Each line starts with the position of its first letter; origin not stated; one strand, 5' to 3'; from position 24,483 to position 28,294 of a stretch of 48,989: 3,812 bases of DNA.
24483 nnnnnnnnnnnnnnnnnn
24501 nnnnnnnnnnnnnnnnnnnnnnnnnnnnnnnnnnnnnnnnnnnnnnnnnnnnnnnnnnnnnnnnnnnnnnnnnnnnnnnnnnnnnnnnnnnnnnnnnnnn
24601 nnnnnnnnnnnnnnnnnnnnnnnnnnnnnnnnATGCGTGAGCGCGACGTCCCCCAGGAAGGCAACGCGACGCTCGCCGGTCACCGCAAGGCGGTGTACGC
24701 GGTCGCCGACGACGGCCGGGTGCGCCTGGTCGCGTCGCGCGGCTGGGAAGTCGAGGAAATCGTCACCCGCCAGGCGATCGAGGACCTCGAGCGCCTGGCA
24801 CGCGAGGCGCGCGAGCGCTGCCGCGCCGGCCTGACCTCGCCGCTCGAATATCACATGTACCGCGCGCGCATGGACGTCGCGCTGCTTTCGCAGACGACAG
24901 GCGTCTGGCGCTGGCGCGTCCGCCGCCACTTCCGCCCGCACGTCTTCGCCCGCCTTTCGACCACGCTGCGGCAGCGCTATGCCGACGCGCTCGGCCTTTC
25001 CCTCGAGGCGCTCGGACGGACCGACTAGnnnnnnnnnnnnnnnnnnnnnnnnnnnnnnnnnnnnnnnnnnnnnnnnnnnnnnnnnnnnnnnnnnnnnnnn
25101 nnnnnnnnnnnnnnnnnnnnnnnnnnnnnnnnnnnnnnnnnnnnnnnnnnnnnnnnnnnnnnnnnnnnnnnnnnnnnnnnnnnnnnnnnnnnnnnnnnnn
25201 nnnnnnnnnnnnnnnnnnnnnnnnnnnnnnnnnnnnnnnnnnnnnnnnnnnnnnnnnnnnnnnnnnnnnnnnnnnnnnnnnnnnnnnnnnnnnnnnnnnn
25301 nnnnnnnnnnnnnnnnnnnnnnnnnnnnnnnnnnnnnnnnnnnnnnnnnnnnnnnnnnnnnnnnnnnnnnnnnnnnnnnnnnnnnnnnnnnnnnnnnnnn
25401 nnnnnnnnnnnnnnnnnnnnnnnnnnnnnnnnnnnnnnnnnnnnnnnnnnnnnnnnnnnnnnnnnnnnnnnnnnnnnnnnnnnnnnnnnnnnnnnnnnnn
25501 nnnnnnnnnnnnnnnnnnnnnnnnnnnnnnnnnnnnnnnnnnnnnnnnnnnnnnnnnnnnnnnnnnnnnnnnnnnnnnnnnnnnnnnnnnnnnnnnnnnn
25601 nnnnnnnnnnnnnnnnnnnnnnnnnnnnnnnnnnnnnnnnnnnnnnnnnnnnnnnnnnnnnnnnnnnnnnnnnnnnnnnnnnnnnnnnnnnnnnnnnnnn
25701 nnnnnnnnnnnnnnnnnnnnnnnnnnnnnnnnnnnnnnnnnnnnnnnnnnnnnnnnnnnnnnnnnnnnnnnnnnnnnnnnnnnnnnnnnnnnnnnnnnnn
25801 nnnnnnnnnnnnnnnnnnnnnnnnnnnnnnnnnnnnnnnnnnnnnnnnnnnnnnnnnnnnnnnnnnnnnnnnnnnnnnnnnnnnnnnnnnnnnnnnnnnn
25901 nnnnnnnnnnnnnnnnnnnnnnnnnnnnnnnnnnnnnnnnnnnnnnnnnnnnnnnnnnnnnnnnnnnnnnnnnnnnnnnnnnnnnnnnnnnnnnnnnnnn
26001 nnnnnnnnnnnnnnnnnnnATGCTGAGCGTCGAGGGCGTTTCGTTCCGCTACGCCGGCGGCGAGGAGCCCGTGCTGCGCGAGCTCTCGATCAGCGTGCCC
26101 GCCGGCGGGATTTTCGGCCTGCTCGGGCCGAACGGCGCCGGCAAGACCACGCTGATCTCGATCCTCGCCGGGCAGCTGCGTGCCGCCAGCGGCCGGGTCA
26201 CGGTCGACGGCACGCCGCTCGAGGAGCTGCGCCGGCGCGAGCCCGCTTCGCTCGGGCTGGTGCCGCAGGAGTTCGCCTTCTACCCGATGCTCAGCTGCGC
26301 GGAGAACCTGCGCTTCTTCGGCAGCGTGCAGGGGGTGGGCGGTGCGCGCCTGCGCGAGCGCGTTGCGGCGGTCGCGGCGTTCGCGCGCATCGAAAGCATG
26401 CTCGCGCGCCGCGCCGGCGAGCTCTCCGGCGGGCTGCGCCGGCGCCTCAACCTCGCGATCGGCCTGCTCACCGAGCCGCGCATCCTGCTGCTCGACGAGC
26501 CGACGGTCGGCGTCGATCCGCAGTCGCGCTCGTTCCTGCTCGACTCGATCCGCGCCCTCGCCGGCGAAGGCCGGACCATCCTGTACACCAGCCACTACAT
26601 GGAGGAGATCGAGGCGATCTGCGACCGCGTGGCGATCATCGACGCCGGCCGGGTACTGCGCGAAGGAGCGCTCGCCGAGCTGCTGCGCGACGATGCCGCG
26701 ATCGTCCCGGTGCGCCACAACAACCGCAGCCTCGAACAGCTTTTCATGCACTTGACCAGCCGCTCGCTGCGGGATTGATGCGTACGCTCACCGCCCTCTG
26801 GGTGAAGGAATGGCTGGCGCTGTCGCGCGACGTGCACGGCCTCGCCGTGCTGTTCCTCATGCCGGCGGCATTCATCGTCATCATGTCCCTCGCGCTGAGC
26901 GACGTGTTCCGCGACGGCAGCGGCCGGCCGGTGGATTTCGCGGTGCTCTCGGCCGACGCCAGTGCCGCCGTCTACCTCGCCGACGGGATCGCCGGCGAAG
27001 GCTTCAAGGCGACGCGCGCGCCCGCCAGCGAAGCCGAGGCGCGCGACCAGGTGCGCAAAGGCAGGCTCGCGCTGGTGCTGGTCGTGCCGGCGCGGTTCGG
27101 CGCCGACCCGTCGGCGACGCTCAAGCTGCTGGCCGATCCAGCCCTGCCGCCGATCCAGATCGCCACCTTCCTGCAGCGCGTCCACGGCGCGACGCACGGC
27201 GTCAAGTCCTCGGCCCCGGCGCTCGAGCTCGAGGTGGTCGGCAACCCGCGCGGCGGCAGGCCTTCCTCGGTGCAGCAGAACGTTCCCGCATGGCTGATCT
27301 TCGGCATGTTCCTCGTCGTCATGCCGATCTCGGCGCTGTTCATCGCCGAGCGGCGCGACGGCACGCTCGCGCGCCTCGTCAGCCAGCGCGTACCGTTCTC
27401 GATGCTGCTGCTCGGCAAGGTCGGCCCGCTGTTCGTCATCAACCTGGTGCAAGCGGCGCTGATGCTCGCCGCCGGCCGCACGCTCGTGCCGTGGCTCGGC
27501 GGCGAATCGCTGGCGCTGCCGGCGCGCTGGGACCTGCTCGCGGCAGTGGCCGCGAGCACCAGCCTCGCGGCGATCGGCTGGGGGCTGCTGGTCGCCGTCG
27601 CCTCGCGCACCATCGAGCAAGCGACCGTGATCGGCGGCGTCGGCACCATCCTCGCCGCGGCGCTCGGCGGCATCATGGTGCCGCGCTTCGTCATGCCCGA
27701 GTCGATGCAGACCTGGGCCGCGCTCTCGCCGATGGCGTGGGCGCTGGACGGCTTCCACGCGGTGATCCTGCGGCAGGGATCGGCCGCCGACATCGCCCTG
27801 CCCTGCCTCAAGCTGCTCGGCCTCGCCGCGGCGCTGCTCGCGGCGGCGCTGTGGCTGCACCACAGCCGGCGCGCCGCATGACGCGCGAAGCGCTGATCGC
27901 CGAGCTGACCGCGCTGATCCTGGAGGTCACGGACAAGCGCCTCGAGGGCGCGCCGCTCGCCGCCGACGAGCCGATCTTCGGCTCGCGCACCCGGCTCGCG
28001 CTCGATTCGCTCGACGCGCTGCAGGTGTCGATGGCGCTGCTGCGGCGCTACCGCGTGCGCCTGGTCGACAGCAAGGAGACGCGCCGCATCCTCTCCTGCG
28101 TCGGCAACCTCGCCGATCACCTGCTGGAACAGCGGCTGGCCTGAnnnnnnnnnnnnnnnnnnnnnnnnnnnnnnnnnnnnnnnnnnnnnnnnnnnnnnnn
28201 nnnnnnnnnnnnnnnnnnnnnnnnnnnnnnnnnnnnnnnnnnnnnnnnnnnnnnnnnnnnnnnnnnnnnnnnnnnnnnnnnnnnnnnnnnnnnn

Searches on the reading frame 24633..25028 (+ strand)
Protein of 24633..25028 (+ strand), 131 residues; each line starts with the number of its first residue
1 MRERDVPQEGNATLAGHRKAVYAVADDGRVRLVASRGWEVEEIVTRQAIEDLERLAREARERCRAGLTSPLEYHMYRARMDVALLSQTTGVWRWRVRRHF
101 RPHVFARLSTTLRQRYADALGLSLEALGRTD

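Call 3: search_protein_families(library=pfam, proteins=[window:24633-25028:+], max_evalue=0.01)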
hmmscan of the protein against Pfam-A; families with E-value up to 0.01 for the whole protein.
window:24633-25028:+ (131 aa): 0 families

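Call 4: search_protein_families(library=ncbifam, proteins=[window:24633-25028:+], max_evalue=0.01)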
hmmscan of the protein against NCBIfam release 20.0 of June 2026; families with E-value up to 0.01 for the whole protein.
window:24633-25028:+ (131 aa): 2 families
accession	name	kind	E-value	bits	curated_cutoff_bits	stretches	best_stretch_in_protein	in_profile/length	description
NF053536.1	DarG_fam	subfamily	1.5e-49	167.5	70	1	1-129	1-129/131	DarG family dialkylresorcinol biosynthesis protein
NF053545.1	flexirubin_DarG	equivalog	8.3e-35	119.8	170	1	1-127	1-128/129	flexirubin biosynthesis protein DarG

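Call 37: search_solved_structures(query=window:24633-25028:+, max_evalue=10)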
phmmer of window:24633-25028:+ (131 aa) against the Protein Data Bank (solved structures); distinct sequences matched with E-value up to 10: 1.
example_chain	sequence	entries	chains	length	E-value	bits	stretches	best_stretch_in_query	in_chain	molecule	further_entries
7suk_LU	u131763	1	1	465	1.3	12.2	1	19-54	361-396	Protein SOF1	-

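Call 39: find_homologous_proteins(query=window:24633-25028:+, max_evalue=0.001)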
Query window:24633-25028:+ (131 aa): 2071 proteins with E <= 0.001 among 2146 candidates; the best 120 are listed.
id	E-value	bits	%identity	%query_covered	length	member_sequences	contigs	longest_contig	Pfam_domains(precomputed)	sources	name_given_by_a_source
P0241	3.1e-78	278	99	100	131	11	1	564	-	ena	-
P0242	7.2e-73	260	92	100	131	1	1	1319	-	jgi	jgi:hypothetical protein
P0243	7.9e-73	260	91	100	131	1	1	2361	-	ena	-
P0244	1.2e-72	259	92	100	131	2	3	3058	-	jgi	jgi:hypothetical protein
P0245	1.3e-72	259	92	100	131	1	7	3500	-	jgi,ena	jgi:hypothetical protein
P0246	1.6e-72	259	92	100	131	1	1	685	-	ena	-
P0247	1.9e-72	259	92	100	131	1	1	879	-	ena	-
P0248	2.1e-72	259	92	100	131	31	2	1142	-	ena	-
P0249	2.4e-72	258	92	100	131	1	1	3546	-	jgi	jgi:hypothetical protein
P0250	2.7e-72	258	92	100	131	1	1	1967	-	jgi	jgi:hypothetical protein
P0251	3.4e-72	258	92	100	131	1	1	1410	-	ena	-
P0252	3.6e-72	258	92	100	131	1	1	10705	-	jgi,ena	-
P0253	4.5e-72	258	91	100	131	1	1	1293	-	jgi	-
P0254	4.6e-72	258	92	100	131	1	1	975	-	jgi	-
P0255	4.8e-72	258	92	100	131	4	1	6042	-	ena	-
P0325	3.0e-66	239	85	100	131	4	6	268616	-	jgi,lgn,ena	jgi:hypothetical protein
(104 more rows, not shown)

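Call 49: predict_structure(alignment_id=A2)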
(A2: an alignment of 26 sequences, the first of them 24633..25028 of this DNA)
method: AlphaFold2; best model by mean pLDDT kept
length: 131 residues; sequences in the alignment: 26
mean_pLDDT: 67.3   pTM: 0.48
mean pLDDT of the five models: 67.3, 60.5, 59.7, 59.1, 54.2
residues with pLDDT >= 90: 10; 70-90: 47; 50-70: 56; < 50: 18
segments of 3 or more residues with pLDDT < 50: 9-18, 37-42
pLDDT, mean of each block of 10 residues (from residue 1): 55 43 66 52 61 87 92 80 71 65 67 70 69 39
secondary structure, 60 per line:
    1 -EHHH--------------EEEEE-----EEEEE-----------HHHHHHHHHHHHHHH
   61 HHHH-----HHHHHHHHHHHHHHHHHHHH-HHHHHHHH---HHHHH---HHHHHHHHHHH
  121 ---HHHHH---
elements in order: E20-24 E30-34 H46-64 H70-89 H91-98 H102-106 H110-120 H124-128

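Call 57: find_encoding_contigs(protein=P0325, flank=10000, max_places=3)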
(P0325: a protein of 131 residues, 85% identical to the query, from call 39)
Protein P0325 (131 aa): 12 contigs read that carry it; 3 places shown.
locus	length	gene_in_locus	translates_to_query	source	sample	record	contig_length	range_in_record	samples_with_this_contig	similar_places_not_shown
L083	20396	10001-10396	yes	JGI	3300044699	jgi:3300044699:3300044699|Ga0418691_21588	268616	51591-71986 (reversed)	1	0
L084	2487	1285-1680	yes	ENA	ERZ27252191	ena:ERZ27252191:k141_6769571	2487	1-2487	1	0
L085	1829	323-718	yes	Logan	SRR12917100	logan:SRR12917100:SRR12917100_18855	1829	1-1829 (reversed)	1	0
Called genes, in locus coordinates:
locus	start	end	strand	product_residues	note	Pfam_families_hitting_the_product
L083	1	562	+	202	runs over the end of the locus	PF02771:Acyl-CoA_dh_N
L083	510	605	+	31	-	-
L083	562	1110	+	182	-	PF00441:Acyl-CoA_dh_1, PF08028:Acyl-CoA_dh_2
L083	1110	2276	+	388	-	PF22691:Thiolase_C_1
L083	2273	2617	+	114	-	PF12172:zf-ChsH2, PF01796:OB_ChsH2_C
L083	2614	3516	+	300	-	PF01042:Ribonuc_L-PSP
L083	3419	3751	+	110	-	PF01042:Ribonuc_L-PSP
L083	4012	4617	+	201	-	PF13452:FAS1_DH_region (faint), PF01575:MaoC_dehydratas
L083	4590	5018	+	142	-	-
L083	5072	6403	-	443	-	PF03401:TctC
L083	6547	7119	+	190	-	-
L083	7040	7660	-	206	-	-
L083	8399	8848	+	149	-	-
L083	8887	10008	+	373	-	PF08541:ACP_syn_III_C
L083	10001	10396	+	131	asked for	-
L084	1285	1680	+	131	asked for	-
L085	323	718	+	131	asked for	-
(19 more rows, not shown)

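Call 66: fold_search(model_id=the predicted structure, library=pdb)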
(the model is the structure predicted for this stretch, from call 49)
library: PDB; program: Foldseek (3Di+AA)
matches with E <= 10: 67; with E <= 0.001: 0
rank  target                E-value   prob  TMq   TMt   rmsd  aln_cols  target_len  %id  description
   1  5iuy_C                2.0e+00  0.28  0.32  0.10   8.7        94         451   16  Structural insights of the outer-membrane channel OprN (released 2016-07-06)
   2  2wmz_A                2.1e+00  0.72  0.34  0.11   4.2        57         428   21  Structure of a mutated TolC (released 2011-01-26)
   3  2vdd_A                2.3e+00  0.44  0.33  0.11   7.0        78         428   17  Crystal Structure of the Open State of TolC Outer Membrane Component of Mutlidrug Efflux Pumps (released 2008-04-22)
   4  6zu5_LHH              2.3e+00  0.20  0.34  0.37  11.8        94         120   19  Structure of the Paranosema locustae ribosome in complex with Lso2 (released 2020-11-04)
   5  5iuy_A                3.3e+00  0.18  0.32  0.10   8.7        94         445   16  Structural insights of the outer-membrane channel OprN (released 2016-07-06)
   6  4mt4_B                3.5e+00  0.21  0.33  0.10   8.1        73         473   16  Crystal structure of the Campylobacter jejuni CmeC outer membrane channel (released 2014-09-24)
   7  9tg4_A                3.7e+00  0.41  0.33  0.11   4.3        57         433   21  Structure of the YbjP lipoprotein bound to the AcrABZ-TolC efflux pump (released 2026-04-08)
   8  2y39                  3.7e+00  0.03  0.16  0.19  10.9        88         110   18  Ni-bound form of Cupriavidus metallidurans CH34 CnrXs (released 2011-03-30)
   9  7pua_Ca               3.7e+00  0.03  0.17  0.05  16.0        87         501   17  Middle assembly intermediate of the Trypanosoma brucei mitoribosomal small subunit (released 2022-03-02)
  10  4wwf_A                3.7e+00  0.03  0.18  0.20  11.4        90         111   19  High-resolution structure of two Ni-bound forms of the M123C mutant of C. metallidurans CnrXs (released 2015-02-11)
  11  5bun_B                4.2e+00  0.41  0.33  0.11   4.6        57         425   21  Crystal structure of an antigenic outer membrane protein ST50 from Salmonella Typhi (released 2015-12-23)
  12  4mt4_A                4.2e+00  0.23  0.33  0.10   5.9        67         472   16  Crystal structure of the Campylobacter jejuni CmeC outer membrane channel (released 2014-09-24)
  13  5bun_A                4.5e+00  0.38  0.33  0.11   4.6        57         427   21  Crystal structure of an antigenic outer membrane protein ST50 from Salmonella Typhi (released 2015-12-23)
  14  5bun_C                4.5e+00  0.28  0.33  0.11   7.0        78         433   17  Crystal structure of an antigenic outer membrane protein ST50 from Salmonella Typhi (released 2015-12-23)
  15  9j3d_A                4.5e+00  0.15  0.33  0.12   8.0        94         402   15  Cryo-EM structure of TMexCD1-TOprJ1 (released 2025-08-13)
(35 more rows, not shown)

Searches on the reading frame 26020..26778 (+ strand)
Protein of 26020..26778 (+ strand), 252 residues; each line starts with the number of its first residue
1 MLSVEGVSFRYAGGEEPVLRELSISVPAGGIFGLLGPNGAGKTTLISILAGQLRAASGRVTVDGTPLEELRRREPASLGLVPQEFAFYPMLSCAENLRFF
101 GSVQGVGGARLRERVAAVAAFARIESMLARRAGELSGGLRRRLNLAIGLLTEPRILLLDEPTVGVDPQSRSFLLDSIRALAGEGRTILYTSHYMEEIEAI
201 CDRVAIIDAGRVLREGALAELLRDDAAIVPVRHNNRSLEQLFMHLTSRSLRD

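Call 3: search_protein_families(library=pfam, proteins=[window:26020-26778:+], max_evalue=0.01)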
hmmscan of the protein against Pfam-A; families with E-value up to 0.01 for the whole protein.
window:26020-26778:+ (252 aa): 5 families
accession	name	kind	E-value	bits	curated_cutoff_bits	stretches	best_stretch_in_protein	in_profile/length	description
PF00005.33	ABC_tran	-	1.4e-30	107.1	25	1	19-162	1-136/137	ABC transporter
PF13304.12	AAA_21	-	2.7e-13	51.1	27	2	131-192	234-298/304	AAA domain, putative AbiEii toxin, Type IV TA system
PF13476.12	AAA_23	-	0.0013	19.9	27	1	28-49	18-39/201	AAA domain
PF13191.12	AAA_16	-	0.0088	17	32.6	0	30-160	25-140/167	AAA ATPase domain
PF00004.35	AAA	-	0.0098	16.8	21.2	0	34-56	3-25/131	ATPase family associated with various cellular activities (AAA)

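Call 4: search_protein_families(library=ncbifam, proteins=[window:26020-26778:+], max_evalue=0.01)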
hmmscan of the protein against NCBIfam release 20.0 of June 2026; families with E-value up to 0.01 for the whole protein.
window:26020-26778:+ (252 aa): 193 families (the best 25 are shown)
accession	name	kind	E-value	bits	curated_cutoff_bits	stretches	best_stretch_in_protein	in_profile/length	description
TIGR01188.1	drrA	subfamily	2.9e-60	204.1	312.45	1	17-225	7-216/302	daunorubicin resistance ABC transporter, ATP-binding protein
NF010060.0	PRK13537.1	equivalog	2.4e-55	187.6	521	1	3-224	17-236/314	nodulation factor ABC transporter ATP-binding protein NodI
TIGR03864.1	PQQ_ABC_ATP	hypoth_equivalog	9.3e-54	182.4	302.25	1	1-226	1-224/236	ABC transporter, ATP-binding subunit, PQQ-dependent alcohol dehydrogenase system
NF010059.0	PRK13536.1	equivalog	1.8e-50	171.6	549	1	8-224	48-264/342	nodulation factor ABC transporter ATP-binding protein NodI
TIGR01288.1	nodI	equivalog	1.8e-49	168.4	424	1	7-222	8-223/303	nodulation factor ABC transporter ATP-binding protein NodI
NF033858.1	ABC2_perm_RbbA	equivalog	1.3e-44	152.4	1050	1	3-246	3-241/909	ribosome-associated ATPase/putative transporter RbbA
TIGR03522.1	GldA_ABC_ATP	equivalog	9.7e-44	150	402.6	1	8-243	7-242/301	gliding motility-associated ABC transporter ATP-binding subunit GldA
TIGR04406.1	LPS_export_lptB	equivalog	1.1e-40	139.5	240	1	2-225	2-226/239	LPS export ABC transporter ATP-binding protein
TIGR03740.1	galliderm_ABC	subfamily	4.3e-39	134.5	309.75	1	14-216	11-206/223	lantibiotic protection ABC transporter ATP-binding subunit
TIGR02142.1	modC_ABC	equivalog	8.8e-39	133.7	285.05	1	22-228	16-226/353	molybdenum ABC transporter ATP-binding protein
TIGR03410.1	urea_trans_UrtE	equivalog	1.5e-38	132.5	285.8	1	3-223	2-221/230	urea ABC transporter ATP-binding subunit UrtE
TIGR04521.1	ECF_ATPase_2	equivalog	1.5e-36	125.9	330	1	3-248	2-259/279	energy-coupling factor transporter ATPase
NF040840.2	tungstate_WtpC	equivalog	1.6e-35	123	440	1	1-224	1-221/347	tungstate ABC transporter ATP-binding protein WtpC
TIGR03873.1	F420-0_ABC_ATP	hypoth_equivalog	1.7e-35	122.5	372.4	1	3-224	3-227/256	putative F420-0 ABC transporter ATP-binding protein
TIGR01257.1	rim_protein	equivalog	2.4e-35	120.9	4012.85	1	7-216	1943-2152/2272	rim ABC transporter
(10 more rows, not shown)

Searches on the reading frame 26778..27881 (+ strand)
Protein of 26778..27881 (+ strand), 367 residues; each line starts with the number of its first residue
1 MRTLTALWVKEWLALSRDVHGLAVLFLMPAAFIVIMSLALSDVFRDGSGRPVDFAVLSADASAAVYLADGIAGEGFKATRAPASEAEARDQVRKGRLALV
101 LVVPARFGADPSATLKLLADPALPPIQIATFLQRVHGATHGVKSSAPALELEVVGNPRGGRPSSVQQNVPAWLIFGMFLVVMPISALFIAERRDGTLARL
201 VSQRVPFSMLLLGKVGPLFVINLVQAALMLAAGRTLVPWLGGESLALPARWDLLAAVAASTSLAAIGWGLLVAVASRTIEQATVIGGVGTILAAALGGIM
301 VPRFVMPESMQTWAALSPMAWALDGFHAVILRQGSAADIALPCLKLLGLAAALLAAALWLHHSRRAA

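Call 3: search_protein_families(library=pfam, proteins=[window:26778-27881:+], max_evalue=0.01)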
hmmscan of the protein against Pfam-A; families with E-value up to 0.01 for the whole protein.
window:26778-27881:+ (367 aa): 3 families
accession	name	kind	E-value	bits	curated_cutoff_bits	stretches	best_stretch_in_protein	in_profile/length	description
PF12698.13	ABC2_membrane_3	-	1.8e-26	93.5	31.6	1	24-359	6-347/347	ABC-2 family transporter protein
PF01061.29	ABC2_membrane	-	1.3e-17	64.5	26.9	1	164-330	47-210/211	ABC-2 type transporter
PF12679.13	ABC2_membrane_2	-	0.0001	22.1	27.2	1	9-360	5-277/283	ABC-2 family transporter protein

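Call 4: search_protein_families(library=ncbifam, proteins=[window:26778-27881:+], max_evalue=0.01)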
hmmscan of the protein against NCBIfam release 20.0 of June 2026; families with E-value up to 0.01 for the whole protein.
window:26778-27881:+ (367 aa): 2 families
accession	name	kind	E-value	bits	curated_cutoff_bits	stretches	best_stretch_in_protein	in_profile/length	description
NF033858.1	ABC2_perm_RbbA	equivalog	9.3e-11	40.4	1050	1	2-360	540-903/909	ribosome-associated ATPase/putative transporter RbbA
NF038293.1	permease_SagH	equivalog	4.3e-07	29.1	450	1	186-333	198-340/370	SagH family ABC transporter permease subunit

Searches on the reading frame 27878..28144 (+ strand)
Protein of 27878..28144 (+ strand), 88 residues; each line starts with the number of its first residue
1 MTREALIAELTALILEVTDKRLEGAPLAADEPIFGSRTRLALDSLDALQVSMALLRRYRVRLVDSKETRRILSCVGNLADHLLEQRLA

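Call 3: search_protein_families(library=pfam, proteins=[window:27878-28144:+], max_evalue=0.01)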
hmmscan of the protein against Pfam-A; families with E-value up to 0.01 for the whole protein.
window:27878-28144:+ (88 aa): 0 families

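Call 4: search_protein_families(library=ncbifam, proteins=[window:27878-28144:+], max_evalue=0.01)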
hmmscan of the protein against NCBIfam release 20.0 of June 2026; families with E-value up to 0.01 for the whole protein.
window:27878-28144:+ (88 aa): 1 family
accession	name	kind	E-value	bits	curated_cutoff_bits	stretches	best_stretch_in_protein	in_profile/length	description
NF006617.0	PRK09184.1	subfamily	6.9e-10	38.8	70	1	3-86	11-94/96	phosphopantetheine-binding protein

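Call 8: search_protein_families(library=ncbifam, proteins=[window:27878-28144:+], max_evalue=10)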
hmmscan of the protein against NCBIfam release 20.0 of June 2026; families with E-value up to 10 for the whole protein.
window:27878-28144:+ (88 aa): 2 families
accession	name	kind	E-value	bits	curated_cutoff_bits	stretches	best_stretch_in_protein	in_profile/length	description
NF006617.0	PRK09184.1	subfamily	6.9e-10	38.8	70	1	3-86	11-94/96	phosphopantetheine-binding protein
NF040636.1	AcpM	exception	0.18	11.9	146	1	2-66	2-61/93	meromycolate extension acyl carrier protein AcpM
